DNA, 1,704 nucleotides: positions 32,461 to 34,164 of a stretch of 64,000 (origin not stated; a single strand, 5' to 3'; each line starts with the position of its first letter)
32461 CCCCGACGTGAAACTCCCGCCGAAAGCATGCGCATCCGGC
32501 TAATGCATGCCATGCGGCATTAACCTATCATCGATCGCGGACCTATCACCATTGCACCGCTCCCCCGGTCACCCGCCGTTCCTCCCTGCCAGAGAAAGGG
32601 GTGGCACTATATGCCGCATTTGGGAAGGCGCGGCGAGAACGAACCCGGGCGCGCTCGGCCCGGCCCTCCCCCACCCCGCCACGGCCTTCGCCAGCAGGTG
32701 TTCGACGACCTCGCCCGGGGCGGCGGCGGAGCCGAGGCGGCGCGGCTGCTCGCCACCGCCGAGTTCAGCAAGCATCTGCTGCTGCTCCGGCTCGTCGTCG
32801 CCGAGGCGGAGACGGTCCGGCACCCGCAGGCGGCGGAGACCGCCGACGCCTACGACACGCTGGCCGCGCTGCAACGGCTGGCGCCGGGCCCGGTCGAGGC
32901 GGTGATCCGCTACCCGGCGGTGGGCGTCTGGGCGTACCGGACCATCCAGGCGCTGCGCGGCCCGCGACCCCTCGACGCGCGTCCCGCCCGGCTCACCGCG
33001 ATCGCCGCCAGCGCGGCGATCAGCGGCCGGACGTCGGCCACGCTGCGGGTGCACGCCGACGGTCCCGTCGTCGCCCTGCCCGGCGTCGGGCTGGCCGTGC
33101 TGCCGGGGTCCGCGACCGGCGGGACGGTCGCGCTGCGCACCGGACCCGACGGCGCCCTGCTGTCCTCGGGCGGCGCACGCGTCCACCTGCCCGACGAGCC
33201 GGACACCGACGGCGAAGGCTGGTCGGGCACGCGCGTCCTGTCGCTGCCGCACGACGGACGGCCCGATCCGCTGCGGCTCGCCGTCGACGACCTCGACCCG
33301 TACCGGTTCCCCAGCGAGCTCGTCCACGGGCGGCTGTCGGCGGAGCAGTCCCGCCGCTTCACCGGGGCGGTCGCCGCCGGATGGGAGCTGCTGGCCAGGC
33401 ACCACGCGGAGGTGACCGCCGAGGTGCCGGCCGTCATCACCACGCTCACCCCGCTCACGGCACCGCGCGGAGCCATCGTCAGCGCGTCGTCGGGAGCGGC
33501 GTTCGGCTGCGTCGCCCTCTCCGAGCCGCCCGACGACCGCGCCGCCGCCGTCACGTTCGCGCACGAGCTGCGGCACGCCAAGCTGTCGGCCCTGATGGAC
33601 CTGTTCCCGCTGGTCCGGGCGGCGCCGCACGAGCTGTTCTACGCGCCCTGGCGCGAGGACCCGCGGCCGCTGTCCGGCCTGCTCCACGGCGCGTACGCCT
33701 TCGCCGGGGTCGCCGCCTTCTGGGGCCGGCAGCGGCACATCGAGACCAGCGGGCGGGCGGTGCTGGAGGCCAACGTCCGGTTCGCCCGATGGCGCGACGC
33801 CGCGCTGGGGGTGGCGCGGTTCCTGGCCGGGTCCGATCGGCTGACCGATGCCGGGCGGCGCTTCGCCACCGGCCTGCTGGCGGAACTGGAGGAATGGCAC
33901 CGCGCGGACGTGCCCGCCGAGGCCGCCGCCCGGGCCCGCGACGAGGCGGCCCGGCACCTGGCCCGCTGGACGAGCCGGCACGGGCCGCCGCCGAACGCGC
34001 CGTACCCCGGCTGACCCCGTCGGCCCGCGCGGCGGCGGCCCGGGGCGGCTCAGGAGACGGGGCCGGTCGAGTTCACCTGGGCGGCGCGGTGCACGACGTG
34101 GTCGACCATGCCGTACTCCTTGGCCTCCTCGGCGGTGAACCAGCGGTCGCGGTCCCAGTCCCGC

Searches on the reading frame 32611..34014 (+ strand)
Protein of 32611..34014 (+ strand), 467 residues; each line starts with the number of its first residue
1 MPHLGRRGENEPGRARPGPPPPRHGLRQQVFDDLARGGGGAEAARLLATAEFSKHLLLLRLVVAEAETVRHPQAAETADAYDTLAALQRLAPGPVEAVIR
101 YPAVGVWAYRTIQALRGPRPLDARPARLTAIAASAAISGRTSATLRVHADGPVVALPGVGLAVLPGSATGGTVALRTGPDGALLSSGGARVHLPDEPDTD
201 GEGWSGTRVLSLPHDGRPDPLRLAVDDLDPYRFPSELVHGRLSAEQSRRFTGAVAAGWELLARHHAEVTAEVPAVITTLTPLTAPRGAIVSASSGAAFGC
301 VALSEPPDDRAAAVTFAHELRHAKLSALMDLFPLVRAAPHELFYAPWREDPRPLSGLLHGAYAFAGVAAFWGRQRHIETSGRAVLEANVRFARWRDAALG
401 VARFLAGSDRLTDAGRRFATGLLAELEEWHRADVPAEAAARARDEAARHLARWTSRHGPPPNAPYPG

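Call 9: search_protein_families(library=ncbifam, proteins=[window:32611-34014:+], max_evalue=0.00001)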
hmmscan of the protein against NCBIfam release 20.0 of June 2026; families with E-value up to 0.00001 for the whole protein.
window:32611-34014:+ (467 aa): 2 families
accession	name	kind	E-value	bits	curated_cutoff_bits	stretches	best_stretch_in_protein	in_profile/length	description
TIGR04267.2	mod_HExxH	domain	3.9e-48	163.8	40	1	254-422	1-177/177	aKG-HExxH-type peptide beta-hydroxylase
NF040587.1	rSAM_lost_HExxH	exception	2.8e-33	115.6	225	1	55-425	16-363/364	radical SAM/SPASM protein FxsBH, inactivated beta-hydroxylase extension form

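Call 10: search_protein_families(library=pfam, proteins=[window:32611-34014:+], max_evalue=0.00001)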
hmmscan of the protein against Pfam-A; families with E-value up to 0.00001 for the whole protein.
window:32611-34014:+ (467 aa): 0 families

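Call 16: find_homologous_proteins(query=window:32611-34014:+, max_evalue=1e-10)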
Query window:32611-34014:+ (467 aa): 610 proteins with E <= 1e-10 among 8000 candidates; the best 120 are listed.
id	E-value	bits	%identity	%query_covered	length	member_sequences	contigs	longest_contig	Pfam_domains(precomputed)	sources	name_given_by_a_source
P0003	0.0e+0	1022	100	100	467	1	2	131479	-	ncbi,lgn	-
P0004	1.3e-248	843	90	92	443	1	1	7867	-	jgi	jgi:HEXXH motif-containing protein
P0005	3.4e-103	364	51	92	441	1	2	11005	-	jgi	jgi:HEXXH motif-containing protein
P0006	1.2e-102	362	49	92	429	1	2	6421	-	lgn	-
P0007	1.6e-102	362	47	93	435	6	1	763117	-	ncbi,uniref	ncbi:HEXXH motif domain-containing protein [Streptosporangium sp. V21-05]|uniref:HEXXH motif domain-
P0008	1.6e-102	362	48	93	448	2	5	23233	-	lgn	-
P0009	2.4e-100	355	46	93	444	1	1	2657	-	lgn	-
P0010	1.6e-99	352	46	89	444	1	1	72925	-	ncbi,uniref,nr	ncbi:HEXXH motif domain-containing protein [Nonomuraea sp. NN258]|uniref:HEXXH motif domain-containi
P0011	7.6e-99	350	47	94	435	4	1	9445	-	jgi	jgi:uncharacterized protein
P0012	1.0e-98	349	46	93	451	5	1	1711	-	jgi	jgi:HEXXH motif-containing protein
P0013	1.9e-98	348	46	93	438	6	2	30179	-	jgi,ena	-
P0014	3.1e-98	348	46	94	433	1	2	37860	-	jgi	jgi:uncharacterized protein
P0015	3.5e-98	347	47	88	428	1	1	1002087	-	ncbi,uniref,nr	ncbi:HEXXH motif domain-containing protein [Actinoallomurus purpureus]|uniref:HEXXH motif domain-con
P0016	4.6e-98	347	44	95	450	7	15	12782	-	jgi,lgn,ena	jgi:HEXXH motif-containing protein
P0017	5.9e-98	347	48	94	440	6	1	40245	-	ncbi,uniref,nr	ncbi:HEXXH motif domain-containing protein [Nonomuraea longispora]|uniref:HEXXH motif domain-contain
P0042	2.4e-91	325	47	66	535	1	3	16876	-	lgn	-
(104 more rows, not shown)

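Call 19: find_related_loci(query=A1, collection=genome_contigs, flank=8000)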
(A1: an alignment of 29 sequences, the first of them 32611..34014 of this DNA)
Query A1 (467 aa) in genome_contigs; peptide patterns used: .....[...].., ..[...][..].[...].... (x = any residue, [..] = any of these).
599 stretches matched a pattern (row limit reached: there are more); 578 encode a relative of the query (tblastn E <= 1e-3); the best 80 are kept; 80 distinct loci.
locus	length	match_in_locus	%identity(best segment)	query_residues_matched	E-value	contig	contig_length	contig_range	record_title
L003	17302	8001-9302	48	22-460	3e-105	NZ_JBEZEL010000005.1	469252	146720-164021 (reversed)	Streptosporangium sp. NPDC049078 NPDC049078_81_B1.ctg-0005, whole genome shotgun sequence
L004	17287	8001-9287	48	24-457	1e-103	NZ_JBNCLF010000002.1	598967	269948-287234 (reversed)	Streptosporangium sp. DT93 NODE_2_length_598967_cov_31.616818, whole genome shotgun sequence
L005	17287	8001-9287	47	24-457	3e-101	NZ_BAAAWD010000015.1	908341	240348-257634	Streptosporangium longisporum strain JCM 3106 sequence15, whole genome shotgun sequence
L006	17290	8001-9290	47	24-458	1e-99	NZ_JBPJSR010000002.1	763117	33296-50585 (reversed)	Streptosporangium sp. V21-05 2, whole genome shotgun sequence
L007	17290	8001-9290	47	24-458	6e-99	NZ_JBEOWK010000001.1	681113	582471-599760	Streptosporangium sp. NPDC002524 NPDC002524_8_H10.ctg-0001, whole genome shotgun sequence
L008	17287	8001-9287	47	24-457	1e-95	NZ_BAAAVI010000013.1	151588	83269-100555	Streptosporangium fragile strain JCM 6242 sequence013, whole genome shotgun sequence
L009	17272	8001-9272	46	24-461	9e-95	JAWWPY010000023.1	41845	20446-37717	MAG: Streptosporangiaceae bacterium isolate BP_381 scaffold_3464607, whole genome shotgun sequence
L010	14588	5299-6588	46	26-458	4e-95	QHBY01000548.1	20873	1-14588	MAG: Pseudonocardiales bacterium isolate RRmetagenome_bin8 25913.lane1.1__paired__contig_8336, whole genome shotgun sequ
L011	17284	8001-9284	46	23-457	8e-94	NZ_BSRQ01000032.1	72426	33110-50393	Microtetraspora sp. NBRC 13810 sequence032, whole genome shotgun sequence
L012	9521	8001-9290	49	24-458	3e-93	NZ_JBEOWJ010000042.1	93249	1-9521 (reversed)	Streptosporangium sp. NPDC002544 NPDC002544_7_G8.ctg-0042, whole genome shotgun sequence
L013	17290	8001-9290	45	24-457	2e-91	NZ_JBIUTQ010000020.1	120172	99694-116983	Streptosporangium sp. NPDC087985 NPDC087985_169_C11.ctg-0020, whole genome shotgun sequence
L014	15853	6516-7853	42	9-464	2e-89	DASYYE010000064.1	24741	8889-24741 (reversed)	MAG TPA_asm: Streptosporangiaceae bacterium isolate SMAG_U6327 k141_571112, whole genome shotgun sequence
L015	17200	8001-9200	47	24-435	4e-89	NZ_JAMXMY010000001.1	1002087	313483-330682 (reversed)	Actinoallomurus purpureus strain KCTC 19541 NODE_1_length_1002087_cov_11.924629, whole genome shotgun sequence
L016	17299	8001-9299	43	24-466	3e-88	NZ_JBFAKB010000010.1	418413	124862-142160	Nonomuraea sp. NPDC050404 NPDC050404_155_F7.ctg-0010, whole genome shotgun sequence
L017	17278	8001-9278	47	23-459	8e-88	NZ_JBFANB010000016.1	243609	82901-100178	Nonomuraea sp. NPDC049750 NPDC049750_104_C6.ctg-0016, whole genome shotgun sequence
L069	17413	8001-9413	39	6-467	5e-70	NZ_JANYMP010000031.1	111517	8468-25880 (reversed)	Umezawaea endophytica strain DSM 103496 DSM103496_AS2_SC31, whole genome shotgun sequence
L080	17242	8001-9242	40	33-457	3e-65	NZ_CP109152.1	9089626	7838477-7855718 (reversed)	Nonomuraea sp. NBC_01738 chromosome, complete genome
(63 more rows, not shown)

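Call 24: search_protein_families(library=ncbifam, proteins=[L080:6673-7965:+, L080:2971-6540:-, L080:7962-9251:+, L080:9992-11161:-, L003:9372-11909:-, L003:12820-15330:+, L003:6032-7279:-, L003:4731-6665:-, L003:12165-12344:+, L080:6563-6769:-], max_evalue=0.01)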
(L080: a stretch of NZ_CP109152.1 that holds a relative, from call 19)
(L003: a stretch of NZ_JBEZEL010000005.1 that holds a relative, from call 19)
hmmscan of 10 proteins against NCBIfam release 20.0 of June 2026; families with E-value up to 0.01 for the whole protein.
L080:6673-7965:+ (430 aa): 52 families (the best 25 are shown)
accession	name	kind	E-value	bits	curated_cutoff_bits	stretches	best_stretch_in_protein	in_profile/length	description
TIGR04269.1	SAM_SPASM_FxsB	subfamily_domain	8.9e-136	452.7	370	1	65-418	1-362/363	FxsB family cyclophane-forming radical SAM/SPASM peptide maturase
NF041707.1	rSAM_YhhB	equivalog_domain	4.7e-100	335.1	445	1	66-422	2-366/369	cyclophane-forming radical SAM/SPASM peptide maturase YhhB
TIGR03942.1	sulfatase_rSAM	equivalog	2.7e-33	115.5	349.45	1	74-398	9-333/363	anaerobic sulfatase maturase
NF041718.1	rSAM_phane_AMC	equivalog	4.6e-33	114.7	425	1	64-243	4-172/362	cyclophane-forming radical SAM peptide maturase AmcB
TIGR04496.1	rSAM_XyeB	equivalog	6.5e-28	97.5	450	1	68-410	6-358/385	cyclophane-forming radical SAM/SPASM peptide maturase XyeB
NF041298.1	rSAM_mat_DynA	equivalog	2.7e-26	92.4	450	1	69-421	4-353/356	dynobactin maturation radical SAM/SPASM protein DynA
TIGR04261.1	rSAM_GlyRichRpt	subfamily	6.2e-23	81.4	310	1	75-218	6-148/363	cyclophane-forming radical SAM/SPASM peptide maturase GrrM/OscB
TIGR03906.1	quino_hemo_SAM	equivalog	2.1e-21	76.1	453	1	60-218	88-244/467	quinohemoprotein amine dehydrogenase maturation protein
NF041300.1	rSAM_mat_DarW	exception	1.3e-19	70.3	650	1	68-394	43-371/415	radical SAM/SPASM peptide maturase DarW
TIGR04163.1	rSAM_cobopep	equivalog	4.4e-19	68.5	375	1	72-231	70-222/428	peptide-modifying radical SAM enzyme CbpB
NF047865.1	rSAM_PapB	equivalog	2.3e-18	66.5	340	1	67-223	4-157/330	PapB family radical SAM/SPASM ranthipeptide maturase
NF010321.0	PRK13758.1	equivalog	6.4e-15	55.2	441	1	74-216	13-154/370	anaerobic sulfatase-maturase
TIGR04068.1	rSAM_ocin_clost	equivalog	2.8e-13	49.6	500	1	62-215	80-232/462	Cys-rich peptide radical SAM maturase CcpM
TIGR04064.1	rSAM_nif11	equivalog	3.2e-13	49.2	518.7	1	60-216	72-225/459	nif11-like peptide radical SAM maturase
NF010308.0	PRK13745.1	equivalog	5.2e-13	48.7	484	1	72-216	20-163/412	anaerobic sulfatase-maturation protein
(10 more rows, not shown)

L080:2971-6540:- (1189 aa): 5 families
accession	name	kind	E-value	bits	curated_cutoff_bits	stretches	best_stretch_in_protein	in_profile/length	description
NF040586.1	FxSxx_TPR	equivalog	7.4e-170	567.2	300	1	384-1180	1-793/830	FxSxx-COOH system tetratricopeptide repeat protein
NF047398.1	AAA_KGGVGR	domain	1.2e-09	38.8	90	1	5-54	2-51/190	KGGVGR-motif variant AAA ATPase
TIGR04291.1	arsen_driv_ArsA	equivalog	0.00022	20.1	650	1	6-45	3-42/565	arsenical pump-driving ATPase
TIGR01005.1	eps_transp_fam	subfamily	0.0052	15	411.7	1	4-54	545-595/754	exopolysaccharide transport protein family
NF041546.1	ParA_partition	equivalog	0.0082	15.7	180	0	7-49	1-43/203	ParA family partition ATPase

L080:7962-9251:+ (429 aa): 2 families
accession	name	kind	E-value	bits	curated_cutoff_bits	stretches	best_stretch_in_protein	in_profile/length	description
TIGR04267.2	mod_HExxH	domain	1.4e-44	152.2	40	1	230-392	4-177/177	aKG-HExxH-type peptide beta-hydroxylase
NF040587.1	rSAM_lost_HExxH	exception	1e-19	70.9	225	1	54-392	35-360/364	radical SAM/SPASM protein FxsBH, inactivated beta-hydroxylase extension form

L080:9992-11161:- (389 aa): 0 families

L003:9372-11909:- (845 aa): 1 family
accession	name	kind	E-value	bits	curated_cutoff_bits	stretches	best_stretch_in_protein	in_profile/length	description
NF040586.1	FxSxx_TPR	equivalog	0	1051.2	300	1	23-844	1-829/830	FxSxx-COOH system tetratricopeptide repeat protein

L003:12820-15330:+ (836 aa): 7 families
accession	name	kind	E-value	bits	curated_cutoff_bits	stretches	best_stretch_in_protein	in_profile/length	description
TIGR02917.1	PEP_TPR_lipo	equivalog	5.9e-10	37.7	312.2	1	644-771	122-250/899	XrtA/PEP-CTERM system TPR-repeat protein PrsT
NF040959.1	MamA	equivalog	9e-06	25.3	200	1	607-712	71-170/204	magnetosome protein MamA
TIGR02552.1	LcrH_SycD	equivalog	3.2e-05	23.7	104.8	1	627-719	31-125/136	SycD/LcrH family type III secretion system chaperone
NF052415.1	T3SS_chap_SctY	equivalog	3.5e-05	24.2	70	1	653-740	12-101/106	type III secretion apparatus assembly chaperone SctY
TIGR00540.1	TPR_hemY_coli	hypoth_equivalog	0.00038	19.3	142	0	647-773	83-206/385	heme biosynthesis-associated TPR protein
NF003420.0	PRK04841.1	equivalog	0.0044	15.1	537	1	575-691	459-575/903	HTH-type transcriptional regulator MalT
TIGR02521.1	type_IV_pilW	equivalog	0.0049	16.5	154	0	654-713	38-97/234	type IV pilus biogenesis/stability protein PilW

L003:6032-7279:- (415 aa): 58 families (the best 25 are shown)
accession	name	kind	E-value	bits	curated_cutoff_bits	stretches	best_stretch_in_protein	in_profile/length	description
TIGR04269.1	SAM_SPASM_FxsB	subfamily_domain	1.7e-140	468.2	370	1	38-401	1-362/363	FxsB family cyclophane-forming radical SAM/SPASM peptide maturase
NF041707.1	rSAM_YhhB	equivalog_domain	1.9e-101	339.7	445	1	40-406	3-367/369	cyclophane-forming radical SAM/SPASM peptide maturase YhhB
TIGR03942.1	sulfatase_rSAM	equivalog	1.4e-36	126.3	349.45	1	46-402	8-355/363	anaerobic sulfatase maturase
NF041298.1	rSAM_mat_DynA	equivalog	2.2e-30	105.9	450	1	43-405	5-354/356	dynobactin maturation radical SAM/SPASM protein DynA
TIGR04496.1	rSAM_XyeB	equivalog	4e-30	104.8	450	1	41-403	6-368/385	cyclophane-forming radical SAM/SPASM peptide maturase XyeB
NF047865.1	rSAM_PapB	equivalog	2.2e-26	92.9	340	1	41-194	5-151/330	PapB family radical SAM/SPASM ranthipeptide maturase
NF041300.1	rSAM_mat_DarW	exception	3.1e-23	82.3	650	1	5-411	7-405/415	radical SAM/SPASM peptide maturase DarW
TIGR04261.1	rSAM_GlyRichRpt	subfamily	8.7e-23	80.9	310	1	47-383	5-338/363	cyclophane-forming radical SAM/SPASM peptide maturase GrrM/OscB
TIGR03906.1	quino_hemo_SAM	equivalog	2.3e-22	79.3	453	1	36-194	91-243/467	quinohemoprotein amine dehydrogenase maturation protein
NF041718.1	rSAM_phane_AMC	equivalog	1.8e-19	70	425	1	39-194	6-149/362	cyclophane-forming radical SAM peptide maturase AmcB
NF010321.0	PRK13758.1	equivalog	1.2e-18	67.5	441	2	44-188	10-149/370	anaerobic sulfatase-maturase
TIGR04064.1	rSAM_nif11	equivalog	1.1e-16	60.6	518.7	1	39-193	78-225/459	nif11-like peptide radical SAM maturase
TIGR04163.1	rSAM_cobopep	equivalog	3.4e-16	59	375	1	46-395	71-409/428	peptide-modifying radical SAM enzyme CbpB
TIGR04068.1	rSAM_ocin_clost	equivalog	5.7e-16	58.5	500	1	40-192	85-232/462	Cys-rich peptide radical SAM maturase CcpM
TIGR04280.1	geopep_mat_rSAM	hypoth_equivalog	4.2e-15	55.6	400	1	43-191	88-229/428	geopeptide radical SAM maturase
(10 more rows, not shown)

L003:4731-6665:- (644 aa): 2 families
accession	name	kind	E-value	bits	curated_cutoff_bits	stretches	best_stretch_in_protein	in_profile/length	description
TIGR04267.2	mod_HExxH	domain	3.8e-46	157.3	40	1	441-608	1-177/177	aKG-HExxH-type peptide beta-hydroxylase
NF040587.1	rSAM_lost_HExxH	exception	6.4e-39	134.1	225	1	236-562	9-333/364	radical SAM/SPASM protein FxsBH, inactivated beta-hydroxylase extension form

L003:12165-12344:+ (59 aa): 1 family
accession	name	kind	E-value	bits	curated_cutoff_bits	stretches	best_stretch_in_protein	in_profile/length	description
TIGR04268.1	FxSxx-COOH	equivalog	2.2e-10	40.6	28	1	18-59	1-44/44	FxSxx-COOH cyclophane-containing RiPP peptide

L080:6563-6769:- (68 aa): 1 family
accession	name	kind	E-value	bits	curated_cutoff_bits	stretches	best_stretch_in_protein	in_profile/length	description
TIGR04268.1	FxSxx-COOH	equivalog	1.4e-10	41.2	28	1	15-59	1-44/44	FxSxx-COOH cyclophane-containing RiPP peptide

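Call 30: find_related_loci(query=P0004, collection=metagenome_contigs, flank=10000)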
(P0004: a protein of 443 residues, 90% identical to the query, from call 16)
Query P0004 (443 aa) in metagenome_contigs; peptide patterns used: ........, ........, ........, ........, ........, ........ (x = any residue, [..] = any of these).
211 stretches matched a pattern, but none encodes a relative of the query by tblastn (E <= 1e-3).

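Call 38: search_solved_structures(query=window:32611-34014:+, max_evalue=0.01, show_alignments=1)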
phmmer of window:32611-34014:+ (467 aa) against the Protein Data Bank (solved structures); distinct sequences matched with E-value up to 0.01: 2.
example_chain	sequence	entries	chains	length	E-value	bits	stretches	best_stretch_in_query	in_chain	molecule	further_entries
22nu_A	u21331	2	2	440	4.7e-29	104.6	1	23-439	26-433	Radical SAM core domain-containing protein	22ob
8s5f_A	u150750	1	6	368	2e-08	36.6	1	308-375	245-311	ChlH from Chlorogloeopsis sp.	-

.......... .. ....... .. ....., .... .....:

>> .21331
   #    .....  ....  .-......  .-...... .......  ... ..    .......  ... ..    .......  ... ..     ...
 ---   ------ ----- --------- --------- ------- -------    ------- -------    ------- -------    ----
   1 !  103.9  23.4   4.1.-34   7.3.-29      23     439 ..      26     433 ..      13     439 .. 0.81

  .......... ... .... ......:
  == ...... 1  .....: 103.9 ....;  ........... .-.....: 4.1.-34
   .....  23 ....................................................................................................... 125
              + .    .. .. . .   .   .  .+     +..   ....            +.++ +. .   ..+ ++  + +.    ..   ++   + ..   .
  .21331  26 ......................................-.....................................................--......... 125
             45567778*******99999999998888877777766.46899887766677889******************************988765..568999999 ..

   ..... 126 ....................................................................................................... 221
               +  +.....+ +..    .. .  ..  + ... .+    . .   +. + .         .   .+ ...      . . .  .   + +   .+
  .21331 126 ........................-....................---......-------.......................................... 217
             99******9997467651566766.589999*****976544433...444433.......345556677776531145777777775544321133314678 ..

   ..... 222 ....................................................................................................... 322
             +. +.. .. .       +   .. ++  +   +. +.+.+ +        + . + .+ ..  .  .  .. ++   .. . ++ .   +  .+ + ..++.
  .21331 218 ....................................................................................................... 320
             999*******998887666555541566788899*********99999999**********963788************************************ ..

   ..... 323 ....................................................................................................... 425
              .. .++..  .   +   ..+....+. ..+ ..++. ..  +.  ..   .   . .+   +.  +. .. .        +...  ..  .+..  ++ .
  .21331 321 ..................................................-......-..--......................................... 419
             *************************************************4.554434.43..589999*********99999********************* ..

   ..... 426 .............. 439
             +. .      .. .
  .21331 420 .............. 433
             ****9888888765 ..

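Call 44: find_encoding_contigs(protein=P0005, flank=6000, max_places=2)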
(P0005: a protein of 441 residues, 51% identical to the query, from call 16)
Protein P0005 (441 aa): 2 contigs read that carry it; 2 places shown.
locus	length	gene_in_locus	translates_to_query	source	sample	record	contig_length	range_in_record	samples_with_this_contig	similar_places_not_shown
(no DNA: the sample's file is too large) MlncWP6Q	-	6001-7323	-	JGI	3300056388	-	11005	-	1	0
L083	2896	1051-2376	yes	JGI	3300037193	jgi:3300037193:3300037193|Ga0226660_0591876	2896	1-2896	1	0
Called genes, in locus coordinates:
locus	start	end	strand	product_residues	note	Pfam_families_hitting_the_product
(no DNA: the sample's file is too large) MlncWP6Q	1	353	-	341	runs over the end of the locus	-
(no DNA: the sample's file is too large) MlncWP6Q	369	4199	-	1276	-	PF13374:TPR_10 (faint), PF13424:TPR_12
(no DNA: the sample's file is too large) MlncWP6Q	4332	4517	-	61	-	PF27839:FxSxx-COOH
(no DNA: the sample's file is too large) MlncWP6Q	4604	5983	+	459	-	PF04055:Radical_SAM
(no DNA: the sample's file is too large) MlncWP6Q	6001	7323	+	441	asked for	?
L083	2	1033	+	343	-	?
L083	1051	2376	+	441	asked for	-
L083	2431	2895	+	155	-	?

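Call 45: find_encoding_contigs(protein=P0008, flank=6000, max_places=2)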
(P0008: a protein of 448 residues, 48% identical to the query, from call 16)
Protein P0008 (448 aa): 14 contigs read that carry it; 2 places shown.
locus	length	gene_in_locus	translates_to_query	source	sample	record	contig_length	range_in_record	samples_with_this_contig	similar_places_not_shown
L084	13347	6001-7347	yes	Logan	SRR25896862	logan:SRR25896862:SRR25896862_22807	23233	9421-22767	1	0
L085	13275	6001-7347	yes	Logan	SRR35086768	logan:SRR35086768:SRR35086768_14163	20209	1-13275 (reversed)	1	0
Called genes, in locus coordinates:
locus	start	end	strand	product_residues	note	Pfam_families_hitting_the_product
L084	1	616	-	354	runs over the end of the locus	-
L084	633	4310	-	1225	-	PF07719:TPR_2 (faint), PF13424:TPR_12, PF13374:TPR_10 (weak), PF13424:TPR_12 (weak)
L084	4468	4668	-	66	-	PF27839:FxSxx-COOH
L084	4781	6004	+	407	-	PF04055:Radical_SAM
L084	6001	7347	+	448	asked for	-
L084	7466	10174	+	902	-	PF00690:Cation_ATPase_N, PF00122:E1-E2_ATPase, PF00702:Hydrolase, PF13246:Cation_ATPase, PF00689:Cation_ATPase_C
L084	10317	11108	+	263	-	PF00582:Usp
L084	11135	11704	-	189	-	-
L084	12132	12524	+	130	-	-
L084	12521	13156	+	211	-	-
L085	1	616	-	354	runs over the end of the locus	-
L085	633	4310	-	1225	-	PF07719:TPR_2 (faint), PF13424:TPR_12, PF13374:TPR_10 (weak), PF13424:TPR_12 (weak)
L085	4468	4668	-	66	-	PF27839:FxSxx-COOH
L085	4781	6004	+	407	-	PF04055:Radical_SAM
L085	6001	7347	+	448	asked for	-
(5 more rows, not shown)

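Call 60: search_protein_families(library=ncbifam, proteins=[L069:8034-9791:+, L069:9788-14359:-], max_evalue=0.001)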
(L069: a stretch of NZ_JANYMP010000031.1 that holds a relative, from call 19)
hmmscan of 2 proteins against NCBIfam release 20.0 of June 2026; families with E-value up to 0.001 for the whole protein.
L069:8034-9791:+ (585 aa): 2 families
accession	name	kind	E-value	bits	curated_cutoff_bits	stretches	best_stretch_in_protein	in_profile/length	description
TIGR04267.2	mod_HExxH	domain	2.2e-48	164.6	40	1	234-395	2-175/177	aKG-HExxH-type peptide beta-hydroxylase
NF040587.1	rSAM_lost_HExxH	exception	1.8e-29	103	225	1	26-364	10-330/364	radical SAM/SPASM protein FxsBH, inactivated beta-hydroxylase extension form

L069:9788-14359:- (1523 aa): 2 families
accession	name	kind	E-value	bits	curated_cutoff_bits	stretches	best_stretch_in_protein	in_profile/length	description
NF040586.1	FxSxx_TPR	equivalog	5.1e-274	911.8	300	1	704-1523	1-830/830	FxSxx-COOH system tetratricopeptide repeat protein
NF041121.1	SAV_2336_NTERM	domain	1.1e-117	393.9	200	1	124-581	2-473/475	SAV_2336 N-terminal domain-related protein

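Call 64: list_cluster_members(proteins=[P0003, P0001])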
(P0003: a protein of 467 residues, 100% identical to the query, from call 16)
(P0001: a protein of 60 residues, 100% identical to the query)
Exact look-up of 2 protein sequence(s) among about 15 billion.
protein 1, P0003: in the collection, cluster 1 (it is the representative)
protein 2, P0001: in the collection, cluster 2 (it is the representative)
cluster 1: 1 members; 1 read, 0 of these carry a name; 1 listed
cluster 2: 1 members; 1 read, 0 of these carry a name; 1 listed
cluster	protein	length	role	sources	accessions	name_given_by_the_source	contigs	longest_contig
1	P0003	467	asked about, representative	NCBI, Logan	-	-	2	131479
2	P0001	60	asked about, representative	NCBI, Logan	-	-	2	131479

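Call 68: search_protein_families(library=padloc, proteins=[window:32611-34014:+], max_evalue=0.001)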
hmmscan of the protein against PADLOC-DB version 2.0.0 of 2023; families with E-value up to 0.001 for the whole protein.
window:32611-34014:+ (467 aa): 0 families
